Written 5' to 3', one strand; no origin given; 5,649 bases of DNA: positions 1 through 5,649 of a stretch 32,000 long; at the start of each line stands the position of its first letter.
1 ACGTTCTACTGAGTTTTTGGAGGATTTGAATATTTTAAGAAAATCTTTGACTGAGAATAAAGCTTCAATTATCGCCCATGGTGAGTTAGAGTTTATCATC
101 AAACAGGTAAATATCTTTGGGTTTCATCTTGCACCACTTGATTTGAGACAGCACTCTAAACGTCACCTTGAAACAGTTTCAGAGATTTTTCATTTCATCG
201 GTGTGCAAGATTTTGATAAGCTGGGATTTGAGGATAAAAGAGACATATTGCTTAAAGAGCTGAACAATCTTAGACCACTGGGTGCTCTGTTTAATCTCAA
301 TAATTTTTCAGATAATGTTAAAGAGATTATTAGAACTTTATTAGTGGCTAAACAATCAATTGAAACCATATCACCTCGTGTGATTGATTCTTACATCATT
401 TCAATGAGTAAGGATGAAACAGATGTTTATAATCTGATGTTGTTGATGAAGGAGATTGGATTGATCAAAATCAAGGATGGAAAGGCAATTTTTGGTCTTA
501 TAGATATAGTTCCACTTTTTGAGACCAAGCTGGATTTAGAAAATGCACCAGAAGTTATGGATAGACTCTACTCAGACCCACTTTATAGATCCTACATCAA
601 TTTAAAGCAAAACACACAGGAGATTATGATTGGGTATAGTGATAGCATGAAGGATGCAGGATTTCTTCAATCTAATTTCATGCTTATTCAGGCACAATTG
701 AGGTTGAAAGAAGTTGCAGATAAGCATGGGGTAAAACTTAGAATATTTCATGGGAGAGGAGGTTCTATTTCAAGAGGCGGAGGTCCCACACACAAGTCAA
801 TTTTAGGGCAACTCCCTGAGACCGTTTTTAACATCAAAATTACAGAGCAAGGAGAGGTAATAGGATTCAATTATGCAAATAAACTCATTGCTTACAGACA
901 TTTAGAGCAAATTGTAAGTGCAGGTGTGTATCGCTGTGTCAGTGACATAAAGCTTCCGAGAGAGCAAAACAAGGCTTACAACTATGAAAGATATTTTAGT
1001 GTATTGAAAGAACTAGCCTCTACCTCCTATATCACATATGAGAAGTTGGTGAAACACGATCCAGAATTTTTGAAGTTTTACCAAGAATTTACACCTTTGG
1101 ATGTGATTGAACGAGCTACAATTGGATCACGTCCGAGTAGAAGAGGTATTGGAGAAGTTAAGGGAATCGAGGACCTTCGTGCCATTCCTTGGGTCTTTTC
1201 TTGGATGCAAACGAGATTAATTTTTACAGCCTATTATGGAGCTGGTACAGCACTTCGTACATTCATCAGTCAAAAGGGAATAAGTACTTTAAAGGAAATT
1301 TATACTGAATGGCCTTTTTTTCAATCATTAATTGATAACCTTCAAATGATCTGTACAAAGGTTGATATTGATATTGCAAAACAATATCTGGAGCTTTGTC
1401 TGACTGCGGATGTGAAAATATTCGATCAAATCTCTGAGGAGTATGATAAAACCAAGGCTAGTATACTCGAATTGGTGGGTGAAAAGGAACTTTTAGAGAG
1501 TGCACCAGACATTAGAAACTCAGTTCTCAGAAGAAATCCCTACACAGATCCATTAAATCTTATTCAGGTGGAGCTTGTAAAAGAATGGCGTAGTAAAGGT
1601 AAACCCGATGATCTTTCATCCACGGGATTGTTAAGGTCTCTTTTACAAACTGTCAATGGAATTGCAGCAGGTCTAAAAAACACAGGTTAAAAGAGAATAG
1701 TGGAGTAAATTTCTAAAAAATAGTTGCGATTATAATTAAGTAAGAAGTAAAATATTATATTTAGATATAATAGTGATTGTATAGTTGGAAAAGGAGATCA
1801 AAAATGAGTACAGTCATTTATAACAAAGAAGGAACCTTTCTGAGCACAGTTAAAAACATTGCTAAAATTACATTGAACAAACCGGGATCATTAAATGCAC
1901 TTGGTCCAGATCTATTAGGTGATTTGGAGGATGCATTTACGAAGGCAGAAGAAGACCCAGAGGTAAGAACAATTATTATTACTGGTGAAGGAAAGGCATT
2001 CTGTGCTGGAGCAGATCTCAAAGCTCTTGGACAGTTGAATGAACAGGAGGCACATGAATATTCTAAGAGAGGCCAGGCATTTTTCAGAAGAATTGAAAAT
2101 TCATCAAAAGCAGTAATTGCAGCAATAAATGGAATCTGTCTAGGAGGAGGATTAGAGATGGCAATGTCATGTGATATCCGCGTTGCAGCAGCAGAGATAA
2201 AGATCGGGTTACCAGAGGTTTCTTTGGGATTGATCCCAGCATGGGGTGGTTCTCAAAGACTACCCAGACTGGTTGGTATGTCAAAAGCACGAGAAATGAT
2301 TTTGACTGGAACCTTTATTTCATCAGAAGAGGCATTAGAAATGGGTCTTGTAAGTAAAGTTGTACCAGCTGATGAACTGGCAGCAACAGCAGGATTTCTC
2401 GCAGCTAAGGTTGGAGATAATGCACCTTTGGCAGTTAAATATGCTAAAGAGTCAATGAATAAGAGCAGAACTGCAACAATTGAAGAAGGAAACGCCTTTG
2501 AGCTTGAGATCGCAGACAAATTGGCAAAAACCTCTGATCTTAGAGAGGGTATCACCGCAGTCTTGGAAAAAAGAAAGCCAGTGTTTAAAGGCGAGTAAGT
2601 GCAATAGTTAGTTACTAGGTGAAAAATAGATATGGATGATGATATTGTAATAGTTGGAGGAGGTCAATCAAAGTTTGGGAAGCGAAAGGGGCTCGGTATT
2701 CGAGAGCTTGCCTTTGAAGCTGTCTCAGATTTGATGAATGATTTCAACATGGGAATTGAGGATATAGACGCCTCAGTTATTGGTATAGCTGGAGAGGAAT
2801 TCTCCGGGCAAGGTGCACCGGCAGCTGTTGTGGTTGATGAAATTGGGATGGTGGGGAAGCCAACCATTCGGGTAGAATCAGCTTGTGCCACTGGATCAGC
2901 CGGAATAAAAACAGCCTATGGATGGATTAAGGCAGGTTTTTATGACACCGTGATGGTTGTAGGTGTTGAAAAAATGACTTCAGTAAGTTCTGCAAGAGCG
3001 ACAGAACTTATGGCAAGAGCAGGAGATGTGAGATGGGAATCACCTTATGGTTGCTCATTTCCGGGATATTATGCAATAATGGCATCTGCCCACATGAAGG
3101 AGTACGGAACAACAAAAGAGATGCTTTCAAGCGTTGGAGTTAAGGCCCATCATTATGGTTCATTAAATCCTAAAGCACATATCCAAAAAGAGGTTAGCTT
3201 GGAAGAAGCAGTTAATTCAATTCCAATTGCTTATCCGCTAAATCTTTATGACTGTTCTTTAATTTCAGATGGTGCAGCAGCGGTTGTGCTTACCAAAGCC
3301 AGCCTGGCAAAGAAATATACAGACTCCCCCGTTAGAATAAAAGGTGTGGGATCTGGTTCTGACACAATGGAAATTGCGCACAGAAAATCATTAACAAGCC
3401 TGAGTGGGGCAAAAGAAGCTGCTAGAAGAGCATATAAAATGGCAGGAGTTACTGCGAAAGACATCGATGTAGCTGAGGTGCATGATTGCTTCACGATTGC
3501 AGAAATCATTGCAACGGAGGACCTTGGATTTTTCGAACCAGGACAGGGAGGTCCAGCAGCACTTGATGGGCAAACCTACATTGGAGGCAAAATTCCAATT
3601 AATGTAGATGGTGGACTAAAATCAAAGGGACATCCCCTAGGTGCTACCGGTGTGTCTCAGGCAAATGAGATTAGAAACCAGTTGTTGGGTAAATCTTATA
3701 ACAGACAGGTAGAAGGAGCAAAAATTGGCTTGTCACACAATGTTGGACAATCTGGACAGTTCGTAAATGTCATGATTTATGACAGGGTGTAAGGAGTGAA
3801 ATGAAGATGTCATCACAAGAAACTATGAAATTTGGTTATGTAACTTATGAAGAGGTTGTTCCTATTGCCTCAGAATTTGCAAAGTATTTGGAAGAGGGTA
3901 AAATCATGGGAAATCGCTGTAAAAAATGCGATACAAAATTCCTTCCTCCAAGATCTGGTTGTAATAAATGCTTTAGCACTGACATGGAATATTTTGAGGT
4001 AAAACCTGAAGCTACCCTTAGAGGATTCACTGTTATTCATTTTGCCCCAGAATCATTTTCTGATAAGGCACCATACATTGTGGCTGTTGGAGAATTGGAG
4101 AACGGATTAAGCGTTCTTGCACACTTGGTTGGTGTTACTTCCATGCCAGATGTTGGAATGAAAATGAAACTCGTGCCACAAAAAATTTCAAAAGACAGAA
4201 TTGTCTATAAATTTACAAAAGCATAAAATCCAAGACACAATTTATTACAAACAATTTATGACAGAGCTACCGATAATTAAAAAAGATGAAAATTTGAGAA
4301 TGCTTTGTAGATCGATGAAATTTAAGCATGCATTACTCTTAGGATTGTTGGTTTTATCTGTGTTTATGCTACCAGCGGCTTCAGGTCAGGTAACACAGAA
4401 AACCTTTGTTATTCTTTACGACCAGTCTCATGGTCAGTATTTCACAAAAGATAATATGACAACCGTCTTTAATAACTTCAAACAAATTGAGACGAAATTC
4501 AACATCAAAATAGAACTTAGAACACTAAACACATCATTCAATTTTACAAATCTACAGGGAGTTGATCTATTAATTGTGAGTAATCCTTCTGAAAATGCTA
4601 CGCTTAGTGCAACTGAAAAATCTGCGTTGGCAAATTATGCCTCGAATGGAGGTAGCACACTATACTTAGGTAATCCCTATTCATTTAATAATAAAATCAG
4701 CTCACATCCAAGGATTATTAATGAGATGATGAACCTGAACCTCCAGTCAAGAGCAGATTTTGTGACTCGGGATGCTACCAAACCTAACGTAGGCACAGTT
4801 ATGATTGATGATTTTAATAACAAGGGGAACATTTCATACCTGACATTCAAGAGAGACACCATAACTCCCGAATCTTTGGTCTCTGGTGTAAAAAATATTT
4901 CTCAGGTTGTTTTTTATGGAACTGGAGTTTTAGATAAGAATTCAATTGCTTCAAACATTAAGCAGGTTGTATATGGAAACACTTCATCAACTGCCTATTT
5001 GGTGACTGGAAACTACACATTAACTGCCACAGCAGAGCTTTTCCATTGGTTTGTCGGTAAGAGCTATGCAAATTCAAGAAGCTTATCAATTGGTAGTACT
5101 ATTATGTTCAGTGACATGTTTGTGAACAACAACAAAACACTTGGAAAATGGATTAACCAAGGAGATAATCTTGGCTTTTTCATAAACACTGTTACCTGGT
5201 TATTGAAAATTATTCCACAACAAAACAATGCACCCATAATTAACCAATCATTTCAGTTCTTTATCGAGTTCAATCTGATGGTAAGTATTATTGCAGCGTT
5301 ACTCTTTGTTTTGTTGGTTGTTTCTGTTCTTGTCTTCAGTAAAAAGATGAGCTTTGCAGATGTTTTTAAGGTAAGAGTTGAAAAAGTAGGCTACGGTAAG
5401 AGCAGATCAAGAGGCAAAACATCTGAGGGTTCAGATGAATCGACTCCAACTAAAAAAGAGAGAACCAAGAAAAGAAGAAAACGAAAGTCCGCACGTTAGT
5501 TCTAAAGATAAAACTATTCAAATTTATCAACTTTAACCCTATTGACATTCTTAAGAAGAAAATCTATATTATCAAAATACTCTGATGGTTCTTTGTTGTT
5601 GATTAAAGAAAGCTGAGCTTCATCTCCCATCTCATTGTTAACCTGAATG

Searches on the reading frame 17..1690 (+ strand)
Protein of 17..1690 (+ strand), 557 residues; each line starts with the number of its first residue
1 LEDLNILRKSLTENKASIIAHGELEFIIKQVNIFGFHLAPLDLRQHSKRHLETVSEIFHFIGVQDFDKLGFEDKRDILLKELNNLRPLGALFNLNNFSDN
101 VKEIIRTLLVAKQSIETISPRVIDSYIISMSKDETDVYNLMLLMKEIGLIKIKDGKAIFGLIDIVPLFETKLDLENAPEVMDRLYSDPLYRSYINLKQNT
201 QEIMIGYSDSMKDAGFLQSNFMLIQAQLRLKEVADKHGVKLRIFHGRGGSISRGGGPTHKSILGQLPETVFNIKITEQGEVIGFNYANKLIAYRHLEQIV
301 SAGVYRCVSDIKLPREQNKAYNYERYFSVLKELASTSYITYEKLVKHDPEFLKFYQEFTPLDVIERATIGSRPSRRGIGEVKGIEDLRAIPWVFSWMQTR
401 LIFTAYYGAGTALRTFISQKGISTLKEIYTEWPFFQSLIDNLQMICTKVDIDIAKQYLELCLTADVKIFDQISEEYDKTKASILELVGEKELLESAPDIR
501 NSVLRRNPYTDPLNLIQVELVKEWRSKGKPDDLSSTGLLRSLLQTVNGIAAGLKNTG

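Call 6: search_protein_families(library=pfam, proteins=[window:17-1690:+], max_evalue=0.001)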
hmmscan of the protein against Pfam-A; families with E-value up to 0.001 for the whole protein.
window:17-1690:+ (557 aa): 2 families
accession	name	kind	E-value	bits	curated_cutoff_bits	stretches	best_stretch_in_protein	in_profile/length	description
PF00311.23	PEPcase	-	5.6e-185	617.4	22.4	1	1-557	370-919/919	Phosphoenolpyruvate carboxylase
PF14010.12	PEPcase_2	-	6.1e-05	22.2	25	1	160-254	172-258/493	Phosphoenolpyruvate carboxylase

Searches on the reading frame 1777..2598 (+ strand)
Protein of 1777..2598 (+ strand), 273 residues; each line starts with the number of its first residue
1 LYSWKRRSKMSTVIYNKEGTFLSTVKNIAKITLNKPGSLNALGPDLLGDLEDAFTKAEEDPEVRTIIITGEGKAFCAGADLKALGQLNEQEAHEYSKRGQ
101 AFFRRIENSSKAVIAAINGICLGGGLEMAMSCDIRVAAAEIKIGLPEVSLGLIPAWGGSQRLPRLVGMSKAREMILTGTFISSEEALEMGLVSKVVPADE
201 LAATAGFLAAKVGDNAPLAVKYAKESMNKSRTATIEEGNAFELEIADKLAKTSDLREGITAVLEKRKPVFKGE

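Call 6: search_protein_families(library=pfam, proteins=[window:1777-2598:+], max_evalue=0.001)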
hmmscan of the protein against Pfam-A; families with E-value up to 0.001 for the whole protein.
window:1777-2598:+ (273 aa): 2 families
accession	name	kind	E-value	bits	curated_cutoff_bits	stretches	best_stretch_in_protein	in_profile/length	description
PF00378.25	ECH_1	-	2.9e-73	246.7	27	1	26-272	4-250/251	Enoyl-CoA hydratase/isomerase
PF16113.10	ECH_2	-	1.1e-44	153.8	27.2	2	29-209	2-185/335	Enoyl-CoA hydratase/isomerase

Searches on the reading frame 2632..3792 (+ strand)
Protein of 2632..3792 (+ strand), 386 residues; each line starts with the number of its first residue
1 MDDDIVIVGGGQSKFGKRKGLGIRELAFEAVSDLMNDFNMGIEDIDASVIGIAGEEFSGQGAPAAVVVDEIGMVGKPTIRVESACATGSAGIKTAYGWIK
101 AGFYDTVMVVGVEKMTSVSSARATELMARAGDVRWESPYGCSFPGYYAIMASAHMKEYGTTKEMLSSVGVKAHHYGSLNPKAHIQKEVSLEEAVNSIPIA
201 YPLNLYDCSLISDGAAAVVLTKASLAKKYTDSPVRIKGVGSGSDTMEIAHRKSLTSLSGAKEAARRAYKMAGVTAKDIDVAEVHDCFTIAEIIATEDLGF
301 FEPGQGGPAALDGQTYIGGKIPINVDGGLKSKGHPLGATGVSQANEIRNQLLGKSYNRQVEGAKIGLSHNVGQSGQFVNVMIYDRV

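Call 6: search_protein_families(library=pfam, proteins=[window:2632-3792:+], max_evalue=0.001)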
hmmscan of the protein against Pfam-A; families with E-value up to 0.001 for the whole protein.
window:2632-3792:+ (386 aa): 5 families
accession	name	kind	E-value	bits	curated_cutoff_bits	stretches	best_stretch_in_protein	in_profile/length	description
PF22691.2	Thiolase_C_1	-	4.1e-44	150.3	28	1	240-384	1-143/144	Thiolase C-terminal domain-like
PF00108.29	Thiolase_N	-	8.3e-21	75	26.4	1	5-223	1-259/260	Thiolase, N-terminal domain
PF02803.24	Thiolase_C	-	2.8e-10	40.3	27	1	259-358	23-104/123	Thiolase, C-terminal domain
PF08545.16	ACP_syn_III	-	8.3e-08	32.5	24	1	82-132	4-54/80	3-Oxoacyl-[acyl-carrier-protein (ACP)] synthase III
PF00109.32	ketoacyl-synt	-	0.00053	20.1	20.8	1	64-123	154-212/252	Beta-ketoacyl synthase, N-terminal domain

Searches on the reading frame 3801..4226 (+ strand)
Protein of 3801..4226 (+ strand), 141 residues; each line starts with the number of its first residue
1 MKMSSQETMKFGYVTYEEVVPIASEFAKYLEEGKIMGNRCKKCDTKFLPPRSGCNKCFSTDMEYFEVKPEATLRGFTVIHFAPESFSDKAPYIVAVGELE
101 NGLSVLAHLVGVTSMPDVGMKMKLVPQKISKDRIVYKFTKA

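Call 6: search_protein_families(library=pfam, proteins=[window:3801-4226:+], max_evalue=0.001)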
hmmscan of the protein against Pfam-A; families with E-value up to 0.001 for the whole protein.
window:3801-4226:+ (141 aa): 2 families
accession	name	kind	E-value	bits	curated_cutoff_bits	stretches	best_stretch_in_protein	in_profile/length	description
PF01796.24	OB_ChsH2_C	-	1.8e-13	50.7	27.1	1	66-125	3-63/65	ChsH2, C-terminal OB-fold domain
PF12172.15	zf-ChsH2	-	2.3e-09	37.3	23.2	1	30-63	4-37/37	ChsH2, rubredoxin-like zinc ribbon domain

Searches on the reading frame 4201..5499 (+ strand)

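Call 6: search_protein_families(library=pfam, proteins=[window:4201-5499:+], max_evalue=0.001)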
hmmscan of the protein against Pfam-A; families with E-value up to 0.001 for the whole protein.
window:4201-5499:+ (432 aa): 2 families
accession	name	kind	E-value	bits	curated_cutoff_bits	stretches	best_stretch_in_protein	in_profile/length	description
PF09822.16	ABC_transp_aux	-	4.1e-07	30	34.7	1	94-276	23-205/288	ABC-type uncharacterized transport system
PF23355.1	IFT52_GIFT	-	0.0004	20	27.2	0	82-156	7-79/246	IFT52 GIFT domain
